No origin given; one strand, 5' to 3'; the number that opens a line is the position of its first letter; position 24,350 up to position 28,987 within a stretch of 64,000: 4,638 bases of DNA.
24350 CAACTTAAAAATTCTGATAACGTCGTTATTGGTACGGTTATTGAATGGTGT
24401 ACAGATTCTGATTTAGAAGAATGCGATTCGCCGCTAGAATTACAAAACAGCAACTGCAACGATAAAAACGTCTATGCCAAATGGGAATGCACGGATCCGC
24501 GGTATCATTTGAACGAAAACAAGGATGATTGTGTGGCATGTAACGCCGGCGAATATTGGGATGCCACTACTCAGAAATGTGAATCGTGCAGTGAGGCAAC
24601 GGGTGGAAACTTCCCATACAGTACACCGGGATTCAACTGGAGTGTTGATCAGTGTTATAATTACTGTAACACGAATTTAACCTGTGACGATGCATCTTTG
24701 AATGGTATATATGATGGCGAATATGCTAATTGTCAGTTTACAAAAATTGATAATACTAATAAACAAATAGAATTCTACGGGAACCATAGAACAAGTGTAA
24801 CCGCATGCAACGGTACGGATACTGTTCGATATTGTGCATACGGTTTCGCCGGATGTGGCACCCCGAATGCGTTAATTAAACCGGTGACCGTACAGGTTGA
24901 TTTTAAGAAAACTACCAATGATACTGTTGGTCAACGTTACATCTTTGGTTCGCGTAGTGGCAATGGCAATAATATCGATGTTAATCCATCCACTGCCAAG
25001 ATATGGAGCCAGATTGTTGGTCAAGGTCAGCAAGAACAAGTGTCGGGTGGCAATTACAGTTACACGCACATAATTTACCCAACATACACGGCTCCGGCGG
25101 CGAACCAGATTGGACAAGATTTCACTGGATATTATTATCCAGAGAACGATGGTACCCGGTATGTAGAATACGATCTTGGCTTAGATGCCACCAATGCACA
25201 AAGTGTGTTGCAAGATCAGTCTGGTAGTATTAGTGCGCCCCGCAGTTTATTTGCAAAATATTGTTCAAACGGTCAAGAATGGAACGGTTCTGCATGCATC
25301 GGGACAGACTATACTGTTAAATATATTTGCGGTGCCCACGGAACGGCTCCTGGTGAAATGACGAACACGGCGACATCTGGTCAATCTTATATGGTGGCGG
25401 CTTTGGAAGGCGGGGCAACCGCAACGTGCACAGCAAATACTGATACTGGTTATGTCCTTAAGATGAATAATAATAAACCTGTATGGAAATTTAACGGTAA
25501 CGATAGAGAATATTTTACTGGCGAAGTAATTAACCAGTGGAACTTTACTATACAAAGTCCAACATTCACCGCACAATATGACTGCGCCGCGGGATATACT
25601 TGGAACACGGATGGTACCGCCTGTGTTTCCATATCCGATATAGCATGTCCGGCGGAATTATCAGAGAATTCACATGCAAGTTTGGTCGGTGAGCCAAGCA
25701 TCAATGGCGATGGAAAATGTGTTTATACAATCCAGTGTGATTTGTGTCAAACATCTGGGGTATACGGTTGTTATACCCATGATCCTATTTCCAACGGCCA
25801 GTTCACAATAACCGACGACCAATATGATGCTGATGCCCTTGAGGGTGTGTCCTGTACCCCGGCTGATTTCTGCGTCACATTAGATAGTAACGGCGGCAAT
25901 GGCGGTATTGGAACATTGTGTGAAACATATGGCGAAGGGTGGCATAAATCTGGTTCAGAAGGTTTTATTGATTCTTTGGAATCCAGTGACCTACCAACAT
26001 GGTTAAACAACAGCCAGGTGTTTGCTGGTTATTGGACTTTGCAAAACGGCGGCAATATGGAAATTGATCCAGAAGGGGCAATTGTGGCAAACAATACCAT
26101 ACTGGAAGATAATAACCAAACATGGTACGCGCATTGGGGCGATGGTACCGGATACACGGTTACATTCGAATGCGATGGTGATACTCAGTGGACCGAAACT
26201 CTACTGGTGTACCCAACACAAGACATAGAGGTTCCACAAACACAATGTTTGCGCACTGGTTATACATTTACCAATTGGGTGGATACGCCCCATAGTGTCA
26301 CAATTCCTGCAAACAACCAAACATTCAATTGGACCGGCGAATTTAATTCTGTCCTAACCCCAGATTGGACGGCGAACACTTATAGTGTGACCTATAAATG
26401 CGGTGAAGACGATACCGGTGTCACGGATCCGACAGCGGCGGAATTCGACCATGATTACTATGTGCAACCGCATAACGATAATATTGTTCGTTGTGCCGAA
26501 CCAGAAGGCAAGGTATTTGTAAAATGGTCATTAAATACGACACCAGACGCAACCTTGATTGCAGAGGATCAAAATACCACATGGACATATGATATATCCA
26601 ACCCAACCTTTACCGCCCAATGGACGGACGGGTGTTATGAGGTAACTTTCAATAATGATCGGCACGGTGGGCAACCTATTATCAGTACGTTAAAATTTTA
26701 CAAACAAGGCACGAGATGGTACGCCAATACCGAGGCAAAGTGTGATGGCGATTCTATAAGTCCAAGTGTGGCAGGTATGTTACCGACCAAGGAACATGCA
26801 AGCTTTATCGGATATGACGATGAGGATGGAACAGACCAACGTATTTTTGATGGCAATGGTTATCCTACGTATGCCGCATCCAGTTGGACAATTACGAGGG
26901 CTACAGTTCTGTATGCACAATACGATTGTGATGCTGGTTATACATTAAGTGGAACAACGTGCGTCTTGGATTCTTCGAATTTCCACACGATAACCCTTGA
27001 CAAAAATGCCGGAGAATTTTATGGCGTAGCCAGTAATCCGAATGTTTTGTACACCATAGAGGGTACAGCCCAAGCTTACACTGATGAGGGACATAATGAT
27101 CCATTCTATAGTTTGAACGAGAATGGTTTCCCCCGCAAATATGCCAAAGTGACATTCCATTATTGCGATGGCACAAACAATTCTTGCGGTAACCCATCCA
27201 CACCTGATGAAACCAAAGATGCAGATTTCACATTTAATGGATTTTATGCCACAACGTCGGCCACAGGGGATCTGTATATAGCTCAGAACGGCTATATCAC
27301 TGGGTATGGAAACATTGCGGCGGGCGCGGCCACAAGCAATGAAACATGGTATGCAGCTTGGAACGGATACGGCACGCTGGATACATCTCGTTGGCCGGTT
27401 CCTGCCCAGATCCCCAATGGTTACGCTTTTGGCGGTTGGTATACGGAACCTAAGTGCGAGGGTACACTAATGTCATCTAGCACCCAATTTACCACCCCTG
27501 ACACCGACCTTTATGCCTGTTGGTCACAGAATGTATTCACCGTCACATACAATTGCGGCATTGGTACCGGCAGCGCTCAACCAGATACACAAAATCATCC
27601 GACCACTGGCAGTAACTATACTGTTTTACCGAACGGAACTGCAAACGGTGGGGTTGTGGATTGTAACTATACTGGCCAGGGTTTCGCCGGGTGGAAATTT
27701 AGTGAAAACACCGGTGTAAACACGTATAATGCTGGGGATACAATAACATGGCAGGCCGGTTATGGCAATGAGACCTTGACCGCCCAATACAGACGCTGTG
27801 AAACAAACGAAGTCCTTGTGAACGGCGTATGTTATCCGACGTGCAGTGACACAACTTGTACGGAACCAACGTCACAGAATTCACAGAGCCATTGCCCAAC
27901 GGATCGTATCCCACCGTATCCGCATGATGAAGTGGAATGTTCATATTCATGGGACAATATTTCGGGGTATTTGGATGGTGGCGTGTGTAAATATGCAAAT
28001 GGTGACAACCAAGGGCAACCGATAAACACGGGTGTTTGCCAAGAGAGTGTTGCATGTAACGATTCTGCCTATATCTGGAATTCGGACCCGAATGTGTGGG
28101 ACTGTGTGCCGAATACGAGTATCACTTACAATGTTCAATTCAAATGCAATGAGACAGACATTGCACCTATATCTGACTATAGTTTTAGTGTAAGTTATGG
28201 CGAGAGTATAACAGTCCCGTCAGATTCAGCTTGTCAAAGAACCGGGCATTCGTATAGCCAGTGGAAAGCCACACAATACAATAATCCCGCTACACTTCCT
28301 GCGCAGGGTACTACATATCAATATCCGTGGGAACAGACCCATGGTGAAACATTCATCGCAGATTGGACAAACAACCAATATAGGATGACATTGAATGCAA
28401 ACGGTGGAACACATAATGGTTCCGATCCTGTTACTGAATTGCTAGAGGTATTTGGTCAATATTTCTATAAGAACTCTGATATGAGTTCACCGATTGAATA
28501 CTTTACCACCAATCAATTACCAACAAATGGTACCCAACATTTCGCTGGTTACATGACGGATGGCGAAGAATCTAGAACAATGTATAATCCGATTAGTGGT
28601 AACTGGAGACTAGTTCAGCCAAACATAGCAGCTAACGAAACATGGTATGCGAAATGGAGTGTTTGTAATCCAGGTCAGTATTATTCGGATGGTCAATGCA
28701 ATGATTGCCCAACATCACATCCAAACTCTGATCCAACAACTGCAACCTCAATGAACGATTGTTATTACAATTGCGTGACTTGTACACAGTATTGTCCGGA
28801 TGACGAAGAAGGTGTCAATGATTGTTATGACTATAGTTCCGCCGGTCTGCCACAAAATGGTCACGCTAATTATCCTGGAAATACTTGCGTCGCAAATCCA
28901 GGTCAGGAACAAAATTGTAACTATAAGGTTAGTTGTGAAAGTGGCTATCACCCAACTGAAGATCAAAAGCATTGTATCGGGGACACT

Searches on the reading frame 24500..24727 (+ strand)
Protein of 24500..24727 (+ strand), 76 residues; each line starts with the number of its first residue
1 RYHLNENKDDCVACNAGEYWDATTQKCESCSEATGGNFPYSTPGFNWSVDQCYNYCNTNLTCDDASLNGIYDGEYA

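Call 8: search_protein_families(library=pfam, proteins=[window:24500-24727:+], max_evalue=10)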
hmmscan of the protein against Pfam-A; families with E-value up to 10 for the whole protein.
seq(76 aa): 3 families
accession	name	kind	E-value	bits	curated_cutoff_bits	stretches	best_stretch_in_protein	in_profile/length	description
PF23091.2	TNFR_ELAPOR1_6th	-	0.0054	17.1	33.2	1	6-35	9-37/41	ELAPOR1-like, TNF receptor-like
PF09463.15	Opy2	-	1.1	10.1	22.1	1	7-33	7-33/35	Opy2 protein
PF13948.11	DUF4215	-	3.5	8.4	27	1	11-30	1-21/47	Domain of unknown function (DUF4215)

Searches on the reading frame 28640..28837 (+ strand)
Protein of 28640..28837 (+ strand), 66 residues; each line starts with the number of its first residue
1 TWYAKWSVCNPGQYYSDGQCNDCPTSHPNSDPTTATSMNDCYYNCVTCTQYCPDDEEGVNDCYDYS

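Call 8: search_protein_families(library=pfam, proteins=[window:28640-28837:+], max_evalue=10)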
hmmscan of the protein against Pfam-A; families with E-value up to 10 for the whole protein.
seq(66 aa): 0 families
